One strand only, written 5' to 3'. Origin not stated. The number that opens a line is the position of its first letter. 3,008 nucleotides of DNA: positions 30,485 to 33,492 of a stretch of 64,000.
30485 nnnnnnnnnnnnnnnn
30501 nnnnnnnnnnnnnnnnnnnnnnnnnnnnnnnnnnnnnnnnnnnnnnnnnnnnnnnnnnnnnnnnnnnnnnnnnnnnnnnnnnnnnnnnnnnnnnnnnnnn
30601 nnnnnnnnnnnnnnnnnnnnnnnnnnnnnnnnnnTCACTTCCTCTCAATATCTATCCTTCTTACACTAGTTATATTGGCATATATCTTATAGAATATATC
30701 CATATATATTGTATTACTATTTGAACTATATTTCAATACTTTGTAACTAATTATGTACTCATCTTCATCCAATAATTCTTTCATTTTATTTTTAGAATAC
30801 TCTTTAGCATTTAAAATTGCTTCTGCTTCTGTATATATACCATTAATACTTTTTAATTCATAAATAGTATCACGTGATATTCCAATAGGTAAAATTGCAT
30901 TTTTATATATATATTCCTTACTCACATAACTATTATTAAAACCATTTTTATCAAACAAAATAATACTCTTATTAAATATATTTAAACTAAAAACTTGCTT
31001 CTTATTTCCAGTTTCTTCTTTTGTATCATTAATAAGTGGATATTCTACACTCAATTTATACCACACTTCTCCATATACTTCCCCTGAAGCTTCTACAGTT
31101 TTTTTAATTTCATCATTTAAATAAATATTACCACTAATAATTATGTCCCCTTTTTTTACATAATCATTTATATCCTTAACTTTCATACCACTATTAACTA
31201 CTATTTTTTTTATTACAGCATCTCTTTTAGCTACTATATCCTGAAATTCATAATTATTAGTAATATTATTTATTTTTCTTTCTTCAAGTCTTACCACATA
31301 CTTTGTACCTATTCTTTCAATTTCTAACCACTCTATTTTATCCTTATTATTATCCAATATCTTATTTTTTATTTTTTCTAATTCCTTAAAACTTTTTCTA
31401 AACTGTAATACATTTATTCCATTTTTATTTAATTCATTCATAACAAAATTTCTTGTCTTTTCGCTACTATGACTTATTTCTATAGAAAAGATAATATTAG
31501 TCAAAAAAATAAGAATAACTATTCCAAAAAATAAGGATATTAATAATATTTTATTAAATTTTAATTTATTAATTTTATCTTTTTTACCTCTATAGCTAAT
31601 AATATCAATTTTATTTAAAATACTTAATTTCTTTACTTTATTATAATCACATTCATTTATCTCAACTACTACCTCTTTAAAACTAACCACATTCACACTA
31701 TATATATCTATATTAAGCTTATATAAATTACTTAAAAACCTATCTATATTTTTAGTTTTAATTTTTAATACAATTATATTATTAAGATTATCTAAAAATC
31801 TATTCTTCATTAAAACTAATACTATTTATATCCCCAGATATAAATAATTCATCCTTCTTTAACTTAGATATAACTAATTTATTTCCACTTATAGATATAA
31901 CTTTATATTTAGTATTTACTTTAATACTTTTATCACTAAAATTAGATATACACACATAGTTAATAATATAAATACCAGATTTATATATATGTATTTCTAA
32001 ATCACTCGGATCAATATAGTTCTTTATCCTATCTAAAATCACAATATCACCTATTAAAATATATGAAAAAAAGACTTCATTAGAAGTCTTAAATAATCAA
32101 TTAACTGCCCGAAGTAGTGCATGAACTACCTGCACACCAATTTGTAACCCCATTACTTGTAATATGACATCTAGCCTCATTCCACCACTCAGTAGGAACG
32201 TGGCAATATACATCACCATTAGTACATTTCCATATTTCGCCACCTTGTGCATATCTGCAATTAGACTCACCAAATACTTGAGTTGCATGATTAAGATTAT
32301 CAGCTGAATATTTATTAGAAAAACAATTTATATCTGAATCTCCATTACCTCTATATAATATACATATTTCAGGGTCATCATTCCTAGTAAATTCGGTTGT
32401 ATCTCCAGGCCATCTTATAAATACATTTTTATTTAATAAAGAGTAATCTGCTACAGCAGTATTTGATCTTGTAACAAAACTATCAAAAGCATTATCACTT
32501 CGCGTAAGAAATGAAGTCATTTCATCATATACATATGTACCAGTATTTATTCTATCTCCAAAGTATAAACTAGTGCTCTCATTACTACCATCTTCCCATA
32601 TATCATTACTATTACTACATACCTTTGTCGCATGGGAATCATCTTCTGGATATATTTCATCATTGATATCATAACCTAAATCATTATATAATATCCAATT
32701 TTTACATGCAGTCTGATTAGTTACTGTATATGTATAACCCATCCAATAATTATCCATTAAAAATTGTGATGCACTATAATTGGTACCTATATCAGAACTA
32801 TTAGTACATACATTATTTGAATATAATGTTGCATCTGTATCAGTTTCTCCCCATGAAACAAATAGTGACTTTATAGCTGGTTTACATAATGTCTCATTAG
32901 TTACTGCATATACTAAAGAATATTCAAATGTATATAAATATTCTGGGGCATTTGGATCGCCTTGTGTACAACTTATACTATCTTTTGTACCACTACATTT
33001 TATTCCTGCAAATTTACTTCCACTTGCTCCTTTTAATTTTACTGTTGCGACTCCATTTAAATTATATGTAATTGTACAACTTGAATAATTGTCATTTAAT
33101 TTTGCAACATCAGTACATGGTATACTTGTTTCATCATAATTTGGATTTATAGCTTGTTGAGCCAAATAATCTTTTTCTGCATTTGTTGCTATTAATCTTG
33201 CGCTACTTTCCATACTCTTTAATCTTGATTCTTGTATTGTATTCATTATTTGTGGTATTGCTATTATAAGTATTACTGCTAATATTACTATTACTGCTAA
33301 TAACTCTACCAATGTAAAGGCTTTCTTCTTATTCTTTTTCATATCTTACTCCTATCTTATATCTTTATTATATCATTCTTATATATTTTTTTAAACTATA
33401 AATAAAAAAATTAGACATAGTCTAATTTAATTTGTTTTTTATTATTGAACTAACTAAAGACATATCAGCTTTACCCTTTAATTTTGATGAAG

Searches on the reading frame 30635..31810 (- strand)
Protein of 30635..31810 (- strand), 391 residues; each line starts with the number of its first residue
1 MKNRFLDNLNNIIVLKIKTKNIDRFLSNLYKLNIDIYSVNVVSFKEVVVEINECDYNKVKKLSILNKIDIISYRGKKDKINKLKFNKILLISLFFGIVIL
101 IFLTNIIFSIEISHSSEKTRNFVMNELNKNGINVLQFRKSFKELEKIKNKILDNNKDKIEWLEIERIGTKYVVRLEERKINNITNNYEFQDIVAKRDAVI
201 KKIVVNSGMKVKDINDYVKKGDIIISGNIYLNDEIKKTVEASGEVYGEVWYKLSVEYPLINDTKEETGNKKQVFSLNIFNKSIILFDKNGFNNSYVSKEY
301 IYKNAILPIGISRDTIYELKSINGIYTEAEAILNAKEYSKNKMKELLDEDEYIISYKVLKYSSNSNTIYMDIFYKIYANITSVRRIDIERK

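Call 71: search_protein_families(library=pfam, proteins=[window:30635-31810:-], max_evalue=0.00001)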
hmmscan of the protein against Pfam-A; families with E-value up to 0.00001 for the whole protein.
window:30635-31810:- (391 aa): 1 family
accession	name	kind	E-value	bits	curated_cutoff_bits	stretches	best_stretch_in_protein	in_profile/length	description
PF06898.16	YqfD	-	1.6e-67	228.4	25.2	1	12-380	6-379/379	Putative stage IV sporulation protein YqfD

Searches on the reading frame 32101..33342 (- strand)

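Call 31: search_protein_families(library=pfam, proteins=[window:32101-33342:-], max_evalue=0.00001)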
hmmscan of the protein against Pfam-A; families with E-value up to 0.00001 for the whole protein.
window:32101-33342:- (413 aa): 1 family
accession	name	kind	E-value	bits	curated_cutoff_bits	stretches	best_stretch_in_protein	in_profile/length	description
PF07963.17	N_methyl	-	6.6e-07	29.1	21.2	1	4-29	2-27/27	Prokaryotic N-terminal methylation motif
